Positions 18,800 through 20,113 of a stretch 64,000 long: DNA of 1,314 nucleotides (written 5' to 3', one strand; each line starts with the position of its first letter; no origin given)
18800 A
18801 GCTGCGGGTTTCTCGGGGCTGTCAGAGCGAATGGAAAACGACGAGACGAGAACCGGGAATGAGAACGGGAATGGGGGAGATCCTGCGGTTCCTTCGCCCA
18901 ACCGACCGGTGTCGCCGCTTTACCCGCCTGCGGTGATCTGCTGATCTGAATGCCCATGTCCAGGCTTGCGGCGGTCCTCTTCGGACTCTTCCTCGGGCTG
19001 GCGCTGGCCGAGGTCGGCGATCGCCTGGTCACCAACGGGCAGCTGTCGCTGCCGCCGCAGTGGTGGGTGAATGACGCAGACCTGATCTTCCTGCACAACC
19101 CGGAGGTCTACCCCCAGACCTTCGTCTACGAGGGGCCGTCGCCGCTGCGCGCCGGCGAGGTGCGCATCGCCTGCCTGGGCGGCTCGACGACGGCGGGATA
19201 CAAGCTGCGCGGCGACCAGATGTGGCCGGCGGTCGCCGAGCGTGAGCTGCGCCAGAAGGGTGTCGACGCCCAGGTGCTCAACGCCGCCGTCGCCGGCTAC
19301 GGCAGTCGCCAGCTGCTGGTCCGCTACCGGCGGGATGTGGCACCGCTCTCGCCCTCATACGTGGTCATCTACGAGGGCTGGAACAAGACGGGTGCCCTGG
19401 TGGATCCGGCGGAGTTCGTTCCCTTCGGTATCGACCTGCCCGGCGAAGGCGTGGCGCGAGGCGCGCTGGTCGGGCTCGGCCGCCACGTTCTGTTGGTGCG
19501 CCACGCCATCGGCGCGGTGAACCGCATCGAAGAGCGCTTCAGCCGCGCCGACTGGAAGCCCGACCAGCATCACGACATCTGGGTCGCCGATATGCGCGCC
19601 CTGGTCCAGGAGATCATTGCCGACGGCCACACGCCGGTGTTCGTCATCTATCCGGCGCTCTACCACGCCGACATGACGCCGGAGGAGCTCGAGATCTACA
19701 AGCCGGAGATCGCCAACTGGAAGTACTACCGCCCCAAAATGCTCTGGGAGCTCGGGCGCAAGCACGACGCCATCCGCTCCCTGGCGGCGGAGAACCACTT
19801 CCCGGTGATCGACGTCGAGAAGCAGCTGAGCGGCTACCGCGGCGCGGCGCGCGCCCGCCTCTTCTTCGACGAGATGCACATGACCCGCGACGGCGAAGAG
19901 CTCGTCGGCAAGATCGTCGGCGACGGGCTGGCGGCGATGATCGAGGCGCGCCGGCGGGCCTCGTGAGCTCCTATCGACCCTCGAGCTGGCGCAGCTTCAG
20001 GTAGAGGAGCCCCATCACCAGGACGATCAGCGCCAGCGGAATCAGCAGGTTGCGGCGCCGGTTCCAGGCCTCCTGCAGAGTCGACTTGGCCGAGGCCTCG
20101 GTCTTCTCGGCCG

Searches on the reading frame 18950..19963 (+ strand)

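Call 14: search_protein_families(library=pfam, proteins=[window:18950-19963:+], max_evalue=0.001)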
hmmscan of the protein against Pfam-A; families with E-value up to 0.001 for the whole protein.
window:18950-19963:+ (338 aa): 2 families
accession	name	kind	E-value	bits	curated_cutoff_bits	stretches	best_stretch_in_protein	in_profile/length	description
PF13472.12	Lipase_GDSL_2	-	8.1e-19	69.2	32.9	1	75-317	1-177/178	GDSL-like Lipase/Acylhydrolase family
PF00657.28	Lipase_GDSL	-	1.1e-06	29.4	23.6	0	73-145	1-87/208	GDSL-like Lipase/Acylhydrolase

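Call 78: search_protein_families(library=ncbifam, proteins=[window:18950-19963:+], max_evalue=0.00001)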
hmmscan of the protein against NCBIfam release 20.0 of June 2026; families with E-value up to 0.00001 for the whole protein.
window:18950-19963:+ (338 aa): 1 family
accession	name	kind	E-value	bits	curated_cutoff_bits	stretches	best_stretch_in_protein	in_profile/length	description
NF007819.1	PRK10528.1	equivalog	2e-07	30.9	270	1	74-145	32-103/210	multifunctional acyl-CoA thioesterase I/protease I/lysophospholipase L1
